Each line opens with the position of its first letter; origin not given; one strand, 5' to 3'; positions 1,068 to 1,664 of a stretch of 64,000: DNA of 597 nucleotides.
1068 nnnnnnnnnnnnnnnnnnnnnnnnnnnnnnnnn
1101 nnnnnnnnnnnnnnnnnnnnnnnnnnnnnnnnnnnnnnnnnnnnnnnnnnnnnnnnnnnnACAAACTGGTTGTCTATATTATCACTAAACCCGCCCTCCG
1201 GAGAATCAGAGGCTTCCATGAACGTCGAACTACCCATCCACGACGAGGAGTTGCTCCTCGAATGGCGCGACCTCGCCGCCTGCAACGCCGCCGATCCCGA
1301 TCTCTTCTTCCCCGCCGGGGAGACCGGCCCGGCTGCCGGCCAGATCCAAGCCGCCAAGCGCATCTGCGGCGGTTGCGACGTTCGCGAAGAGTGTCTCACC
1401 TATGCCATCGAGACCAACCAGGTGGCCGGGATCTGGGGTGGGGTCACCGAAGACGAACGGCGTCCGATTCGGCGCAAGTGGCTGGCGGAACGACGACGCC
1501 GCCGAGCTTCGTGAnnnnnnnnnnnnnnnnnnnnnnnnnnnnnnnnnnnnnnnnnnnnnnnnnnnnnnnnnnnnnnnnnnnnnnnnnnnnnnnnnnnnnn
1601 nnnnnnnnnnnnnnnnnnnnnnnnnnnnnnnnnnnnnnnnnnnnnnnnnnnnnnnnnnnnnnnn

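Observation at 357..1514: B12-binding MerR (LitR/CarH-like) regulator divergent from a wbl gene across an AT-rich intergenic region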

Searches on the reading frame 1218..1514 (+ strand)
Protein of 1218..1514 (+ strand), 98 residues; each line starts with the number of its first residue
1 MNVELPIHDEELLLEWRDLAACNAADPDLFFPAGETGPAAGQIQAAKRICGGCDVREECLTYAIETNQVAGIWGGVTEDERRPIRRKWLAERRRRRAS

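Call 3: search_protein_families(library=pfam, proteins=[window:1218-1514:+], max_evalue=0.01)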
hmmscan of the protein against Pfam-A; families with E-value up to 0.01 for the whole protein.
window:1218-1514:+ (98 aa): 1 family
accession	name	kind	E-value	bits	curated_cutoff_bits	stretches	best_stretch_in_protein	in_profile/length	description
PF02467.21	Whib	-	1.4e-23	83.7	23.6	1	16-82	1-63/65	Transcription factor WhiB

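Call 4: search_protein_families(library=ncbifam, proteins=[window:1218-1514:+], max_evalue=0.01)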
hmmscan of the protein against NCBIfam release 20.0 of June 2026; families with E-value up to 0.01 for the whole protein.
window:1218-1514:+ (98 aa): 0 families

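Call 40: search_solved_structures(query=window:1218-1511:+, max_evalue=0.01, show_alignments=2)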
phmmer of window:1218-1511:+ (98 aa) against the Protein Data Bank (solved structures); distinct sequences matched with E-value up to 0.01: 9.
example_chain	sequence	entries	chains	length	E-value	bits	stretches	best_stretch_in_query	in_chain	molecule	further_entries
5oay_A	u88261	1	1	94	2.1e-24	88.9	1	14-89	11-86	Transcriptional regulator WhiB1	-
6ono_A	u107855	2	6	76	6.1e-24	87.4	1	14-87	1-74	Transcription regulator WhiB1 | Transcriptional regulator WhiB1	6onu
8dy7_H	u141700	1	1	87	1.9e-17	66.6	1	4-87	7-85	Transcriptional regulator WhiB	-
8dy9_H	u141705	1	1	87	5.8e-17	65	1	4-86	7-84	Transcriptional regulator WhiB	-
8cyf_A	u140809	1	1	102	1.7e-11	47.5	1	14-92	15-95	Redox- and pH-responsive transcriptional regulator WhiB3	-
8cwr_A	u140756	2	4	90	3.2e-11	46.5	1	14-82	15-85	Redox- and pH-responsive transcriptional regulator WhiB3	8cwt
7f7n_A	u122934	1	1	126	2.8e-09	40.3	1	9-86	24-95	Transcriptional regulator WhiB4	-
7kif_Z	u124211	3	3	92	2.3e-08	37.4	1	20-93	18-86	Probable transcriptional regulator WhiB7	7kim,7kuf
7kug_A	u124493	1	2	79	1.7e-07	34.6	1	20-80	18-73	Probable transcriptional regulator WhiB7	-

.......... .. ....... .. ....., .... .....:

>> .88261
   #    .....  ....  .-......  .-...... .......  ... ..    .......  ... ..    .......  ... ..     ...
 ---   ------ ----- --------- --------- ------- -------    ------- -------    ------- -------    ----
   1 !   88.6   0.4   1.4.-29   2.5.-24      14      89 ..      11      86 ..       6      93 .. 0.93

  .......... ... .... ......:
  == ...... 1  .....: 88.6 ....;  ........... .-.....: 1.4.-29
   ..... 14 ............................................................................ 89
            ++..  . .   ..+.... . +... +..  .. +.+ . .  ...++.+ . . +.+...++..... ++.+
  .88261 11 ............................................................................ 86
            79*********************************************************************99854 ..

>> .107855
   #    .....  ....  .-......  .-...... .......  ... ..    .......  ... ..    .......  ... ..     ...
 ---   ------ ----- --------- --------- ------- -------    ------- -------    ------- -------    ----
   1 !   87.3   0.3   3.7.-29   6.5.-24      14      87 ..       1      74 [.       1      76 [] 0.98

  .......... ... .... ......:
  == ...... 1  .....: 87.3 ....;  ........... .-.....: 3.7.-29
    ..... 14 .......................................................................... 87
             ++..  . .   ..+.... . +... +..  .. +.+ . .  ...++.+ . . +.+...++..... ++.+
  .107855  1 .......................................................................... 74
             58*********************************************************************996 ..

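Call 49: find_homologous_proteins(query=window:1218-1511:+)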
Query window:1218-1511:+ (98 aa): 1178 proteins with E <= 0.001 among 1187 candidates; the best 120 are listed.
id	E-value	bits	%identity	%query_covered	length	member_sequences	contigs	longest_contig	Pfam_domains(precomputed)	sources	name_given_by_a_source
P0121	7.5e-61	220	100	100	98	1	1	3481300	PF02467.22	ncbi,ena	-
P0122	3.9e-46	173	84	92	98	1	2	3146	PF02467.22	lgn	-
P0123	5.1e-45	170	71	86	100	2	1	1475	PF02467.22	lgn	-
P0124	1.1e-44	169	73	86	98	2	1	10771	PF02467.22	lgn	-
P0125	1.8e-44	168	69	86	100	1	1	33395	PF02467.22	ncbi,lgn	ncbi:MAG: WhiB family transcriptional regulator [Acidimicrobiia bacterium]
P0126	2.1e-44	168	76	99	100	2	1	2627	PF02467.22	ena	-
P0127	3.1e-44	167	69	86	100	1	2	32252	PF02467.22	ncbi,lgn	ncbi:MAG: WhiB family transcriptional regulator [Acidimicrobiia bacterium]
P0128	1.2e-43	165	79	78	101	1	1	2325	PF02467.22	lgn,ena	-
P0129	1.6e-43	165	78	80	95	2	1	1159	PF02467.22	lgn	-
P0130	2.7e-43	164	79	74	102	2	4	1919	PF02467.22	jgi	jgi:WhiB family redox-sensing transcriptional regulator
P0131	2.7e-43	164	71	86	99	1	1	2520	PF02467.22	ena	-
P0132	4.0e-43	164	69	85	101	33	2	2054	PF02467.22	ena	-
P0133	4.2e-43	163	78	74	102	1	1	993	PF02467.22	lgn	-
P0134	5.4e-43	163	79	77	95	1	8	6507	PF02467.22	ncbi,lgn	-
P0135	6.6e-43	163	67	85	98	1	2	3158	PF02467.22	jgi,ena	-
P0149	4.0e-42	160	76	78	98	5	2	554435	PF02467.22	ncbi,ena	-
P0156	1.9e-41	158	68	86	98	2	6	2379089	PF02467.22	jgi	jgi:WhiB family transcriptional regulator, redox-sensing transcriptional regulator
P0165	1.5e-40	155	71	78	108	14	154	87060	PF02467.22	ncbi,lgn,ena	-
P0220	9.3e-29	117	63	84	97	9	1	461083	PF02467.22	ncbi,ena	-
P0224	2.1e-28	116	54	95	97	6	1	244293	PF02467.22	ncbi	-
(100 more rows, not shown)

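Call 50: find_encoding_contigs(protein=P0149, flank=5000, max_places=2)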
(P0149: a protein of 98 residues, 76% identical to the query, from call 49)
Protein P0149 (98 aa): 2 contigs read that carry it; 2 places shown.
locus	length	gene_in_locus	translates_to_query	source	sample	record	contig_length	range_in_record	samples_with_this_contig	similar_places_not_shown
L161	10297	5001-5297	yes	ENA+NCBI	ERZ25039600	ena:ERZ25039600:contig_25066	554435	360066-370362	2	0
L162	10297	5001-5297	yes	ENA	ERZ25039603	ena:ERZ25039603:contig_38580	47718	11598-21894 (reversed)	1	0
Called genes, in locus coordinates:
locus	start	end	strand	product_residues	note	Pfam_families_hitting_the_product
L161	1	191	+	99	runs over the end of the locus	PF07343:DUF1475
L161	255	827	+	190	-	PF04542:Sigma70_r2, PF08281:Sigma70_r4_2, PF04545:Sigma70_r4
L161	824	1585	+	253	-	PF13490:zf-HC2 (weak), PF10099:RskA_C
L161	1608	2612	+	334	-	PF01553:Acyltransferase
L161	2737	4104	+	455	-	PF00875:DNA_photolyase, PF03441:FAD_binding_7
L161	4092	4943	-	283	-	PF12728:HTH_17, PF02607:B12-binding_2, PF02310:B12-binding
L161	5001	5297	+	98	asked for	PF02467:Whib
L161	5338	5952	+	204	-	-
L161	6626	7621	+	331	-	PF01544:CorA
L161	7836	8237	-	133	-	-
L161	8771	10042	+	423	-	PF00709:Adenylsucc_synt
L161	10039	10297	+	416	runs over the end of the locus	PF02844:GARS_N, PF01071:GARS_A, PF02843:GARS_C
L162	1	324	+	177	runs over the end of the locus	PF07343:DUF1475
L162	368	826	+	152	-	PF04542:Sigma70_r2, PF08281:Sigma70_r4_2, PF04545:Sigma70_r4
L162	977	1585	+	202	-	PF10099:RskA_C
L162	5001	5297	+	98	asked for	PF02467:Whib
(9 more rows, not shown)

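Call 51: find_encoding_contigs(protein=P0156, flank=5000, max_places=2)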
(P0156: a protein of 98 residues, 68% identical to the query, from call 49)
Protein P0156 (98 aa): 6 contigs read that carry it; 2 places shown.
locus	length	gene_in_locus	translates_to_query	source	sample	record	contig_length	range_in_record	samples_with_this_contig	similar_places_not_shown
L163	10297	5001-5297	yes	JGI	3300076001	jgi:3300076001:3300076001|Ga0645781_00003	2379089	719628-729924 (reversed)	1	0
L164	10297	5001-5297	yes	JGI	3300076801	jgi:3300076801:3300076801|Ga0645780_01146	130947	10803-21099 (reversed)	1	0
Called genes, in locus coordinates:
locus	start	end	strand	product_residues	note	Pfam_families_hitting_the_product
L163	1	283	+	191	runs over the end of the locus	PF04542:Sigma70_r2, PF08281:Sigma70_r4_2, PF04545:Sigma70_r4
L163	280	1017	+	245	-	PF10099:RskA_C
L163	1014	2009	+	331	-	PF01553:Acyltransferase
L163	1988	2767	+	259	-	PF06966:DUF1295, PF02544:Steroid_dh (weak)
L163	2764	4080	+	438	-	PF00875:DNA_photolyase, PF03441:FAD_binding_7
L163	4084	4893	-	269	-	PF12728:HTH_17, PF02607:B12-binding_2, PF02310:B12-binding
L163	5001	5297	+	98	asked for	PF02467:Whib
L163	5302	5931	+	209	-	-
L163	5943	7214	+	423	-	PF00709:Adenylsucc_synt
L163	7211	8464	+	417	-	PF02844:GARS_N, PF01071:GARS_A, PF02655:ATP-grasp_3 (weak), PF02843:GARS_C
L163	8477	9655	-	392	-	PF06224:AlkZ-like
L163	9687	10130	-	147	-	PF05305:DUF732 (faint)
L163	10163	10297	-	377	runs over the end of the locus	PF03816:LytR_cpsA_psr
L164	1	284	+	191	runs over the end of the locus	PF04542:Sigma70_r2, PF08281:Sigma70_r4_2, PF04545:Sigma70_r4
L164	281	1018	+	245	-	PF10099:RskA_C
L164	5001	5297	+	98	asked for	PF02467:Whib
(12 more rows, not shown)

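Call 52: find_encoding_contigs(protein=P0125, flank=5000, max_places=2)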
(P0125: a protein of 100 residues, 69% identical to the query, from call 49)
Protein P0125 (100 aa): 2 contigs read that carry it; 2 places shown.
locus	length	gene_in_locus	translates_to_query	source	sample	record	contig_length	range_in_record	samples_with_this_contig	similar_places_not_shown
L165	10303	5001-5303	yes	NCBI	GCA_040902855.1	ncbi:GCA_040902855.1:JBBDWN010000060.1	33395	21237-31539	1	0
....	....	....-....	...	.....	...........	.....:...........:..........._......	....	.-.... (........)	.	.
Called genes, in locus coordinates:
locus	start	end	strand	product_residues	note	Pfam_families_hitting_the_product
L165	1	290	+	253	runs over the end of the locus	PF06966:DUF1295, PF02544:Steroid_dh (weak), PF04191:PEMT (weak)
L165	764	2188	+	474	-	PF01943:Polysacc_synt, PF13440:Polysacc_synt_3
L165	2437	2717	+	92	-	-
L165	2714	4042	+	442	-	PF00875:DNA_photolyase, PF03441:FAD_binding_7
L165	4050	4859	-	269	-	PF12728:HTH_17, PF02607:B12-binding_2, PF02310:B12-binding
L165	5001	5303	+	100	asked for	PF02467:Whib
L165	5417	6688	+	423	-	PF00709:Adenylsucc_synt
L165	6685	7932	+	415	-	PF02844:GARS_N, PF01071:GARS_A, PF02655:ATP-grasp_3 (weak), PF02843:GARS_C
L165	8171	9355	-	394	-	PF06224:AlkZ-like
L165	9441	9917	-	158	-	-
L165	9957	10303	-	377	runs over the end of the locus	PF03816:LytR_cpsA_psr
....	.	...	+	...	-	?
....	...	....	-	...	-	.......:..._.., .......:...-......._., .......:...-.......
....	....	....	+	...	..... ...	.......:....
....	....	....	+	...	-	?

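Call 53: find_encoding_contigs(protein=P0165, flank=4000, max_places=2)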
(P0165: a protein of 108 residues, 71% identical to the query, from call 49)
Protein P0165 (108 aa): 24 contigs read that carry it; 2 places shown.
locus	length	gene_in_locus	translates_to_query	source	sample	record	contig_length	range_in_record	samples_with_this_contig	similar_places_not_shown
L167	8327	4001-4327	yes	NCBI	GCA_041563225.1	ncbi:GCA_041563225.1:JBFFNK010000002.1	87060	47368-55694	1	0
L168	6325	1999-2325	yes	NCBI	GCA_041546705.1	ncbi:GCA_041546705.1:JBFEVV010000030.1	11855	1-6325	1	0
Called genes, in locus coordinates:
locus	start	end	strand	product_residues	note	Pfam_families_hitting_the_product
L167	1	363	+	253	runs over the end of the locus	PF13490:zf-HC2 (weak), PF22618:RskA_N (weak), PF10099:RskA_C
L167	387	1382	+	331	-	PF01553:Acyltransferase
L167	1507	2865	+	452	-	PF00875:DNA_photolyase, PF03441:FAD_binding_7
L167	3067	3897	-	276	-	PF12728:HTH_17, PF02607:B12-binding_2, PF02310:B12-binding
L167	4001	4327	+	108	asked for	PF02467:Whib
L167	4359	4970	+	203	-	-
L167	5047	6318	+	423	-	PF00709:Adenylsucc_synt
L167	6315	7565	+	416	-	PF02844:GARS_N, PF01071:GARS_A, PF02843:GARS_C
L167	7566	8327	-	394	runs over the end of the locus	PF06224:AlkZ-like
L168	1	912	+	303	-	?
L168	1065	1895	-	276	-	PF12728:HTH_17, PF02607:B12-binding_2, PF02310:B12-binding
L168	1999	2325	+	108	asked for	PF02467:Whib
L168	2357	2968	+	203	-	-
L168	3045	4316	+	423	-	PF00709:Adenylsucc_synt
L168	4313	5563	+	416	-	PF02844:GARS_N, PF01071:GARS_A, PF02843:GARS_C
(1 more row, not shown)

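Call 54: find_encoding_contigs(protein=P0220, flank=4000, max_places=1)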
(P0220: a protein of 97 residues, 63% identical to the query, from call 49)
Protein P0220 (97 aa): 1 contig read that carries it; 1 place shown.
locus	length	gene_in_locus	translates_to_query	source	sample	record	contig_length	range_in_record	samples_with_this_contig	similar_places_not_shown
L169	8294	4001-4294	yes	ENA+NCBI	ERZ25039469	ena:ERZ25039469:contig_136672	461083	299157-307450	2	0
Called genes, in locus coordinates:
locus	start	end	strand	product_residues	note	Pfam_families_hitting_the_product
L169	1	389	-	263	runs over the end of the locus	PF14344:DUF4397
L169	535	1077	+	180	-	PF04542:Sigma70_r2, PF08281:Sigma70_r4_2, PF04545:Sigma70_r4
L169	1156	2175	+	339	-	PF01553:Acyltransferase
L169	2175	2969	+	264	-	PF06966:DUF1295, PF02544:Steroid_dh (weak), PF04191:PEMT (weak), PF04140:ICMT (weak)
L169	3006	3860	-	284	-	PF12728:HTH_17, PF02607:B12-binding_2, PF02310:B12-binding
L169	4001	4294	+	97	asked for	PF02467:Whib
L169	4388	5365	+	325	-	PF01544:CorA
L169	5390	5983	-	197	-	PF00756:Esterase (weak)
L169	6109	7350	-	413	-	-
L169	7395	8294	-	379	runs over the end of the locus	PF00756:Esterase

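Call 55: find_encoding_contigs(protein=P0224, flank=4000, max_places=1)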
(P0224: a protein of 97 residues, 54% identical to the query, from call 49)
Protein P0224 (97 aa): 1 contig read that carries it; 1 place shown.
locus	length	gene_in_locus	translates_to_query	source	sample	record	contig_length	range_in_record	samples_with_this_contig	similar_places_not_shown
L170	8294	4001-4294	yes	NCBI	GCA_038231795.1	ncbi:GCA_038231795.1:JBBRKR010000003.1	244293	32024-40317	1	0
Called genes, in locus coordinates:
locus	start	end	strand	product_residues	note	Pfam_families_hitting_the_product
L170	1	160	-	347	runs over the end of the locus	PF00535:Glycos_transf_2, PF13641:Glyco_tranf_2_3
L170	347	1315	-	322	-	PF01012:ETF, PF00766:ETF_alpha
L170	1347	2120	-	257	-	PF01012:ETF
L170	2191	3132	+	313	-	PF00781:DAGK_cat, PF01513:NAD_kinase (weak)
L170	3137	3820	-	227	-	PF03009:GDPD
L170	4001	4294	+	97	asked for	PF02467:Whib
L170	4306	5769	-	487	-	PF12282:GAF_PdtaS, PF07536:HWE_HK, PF07568:HisKA_2, PF13581:HATPase_c_2 (weak), PF02518:HATPase_c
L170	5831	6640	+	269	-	PF04542:Sigma70_r2, PF08281:Sigma70_r4_2, PF04545:Sigma70_r4 (weak)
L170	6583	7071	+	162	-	-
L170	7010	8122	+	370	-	-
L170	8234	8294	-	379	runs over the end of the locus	PF01656:CbiA (weak), PF02374:ArsA_ATPase, PF13614:AAA_31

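Call 60: search_protein_families(library=pfam, proteins=[L163:1988-2767:+], max_evalue=1)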
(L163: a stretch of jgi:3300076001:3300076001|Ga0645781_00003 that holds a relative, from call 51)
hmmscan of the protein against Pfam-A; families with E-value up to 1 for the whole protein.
L163:1988-2767:+ (259 aa): 7 families
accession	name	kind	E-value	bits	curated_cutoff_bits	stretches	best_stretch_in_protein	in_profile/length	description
PF06966.17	DUF1295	-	2.9e-76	256.5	20.4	1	26-250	1-235/235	Protein of unknown function (DUF1295)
PF02544.21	Steroid_dh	-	1.2e-05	25.8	22.6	1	143-205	43-105/150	3-oxo-5-alpha-steroid 4-dehydrogenase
PF04191.18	PEMT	-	0.00013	22.8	25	1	144-221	10-85/105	Phospholipid methyltransferase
PF04140.19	ICMT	-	0.00018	22.3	24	1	175-213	34-70/95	Isoprenylcysteine carboxyl methyltransferase (ICMT) family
PF19747.4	DUF6234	-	0.0069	17.2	27.5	1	128-224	4-89/129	Family of unknown function (DUF6234)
PF01222.22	ERG4_ERG24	-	0.019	14.2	27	1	171-198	346-373/432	Ergosterol biosynthesis ERG4/ERG24 family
PF05941.18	Chordopox_A20R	-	0.37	10.2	25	1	140-209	34-101/335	Chordopoxvirus A20R protein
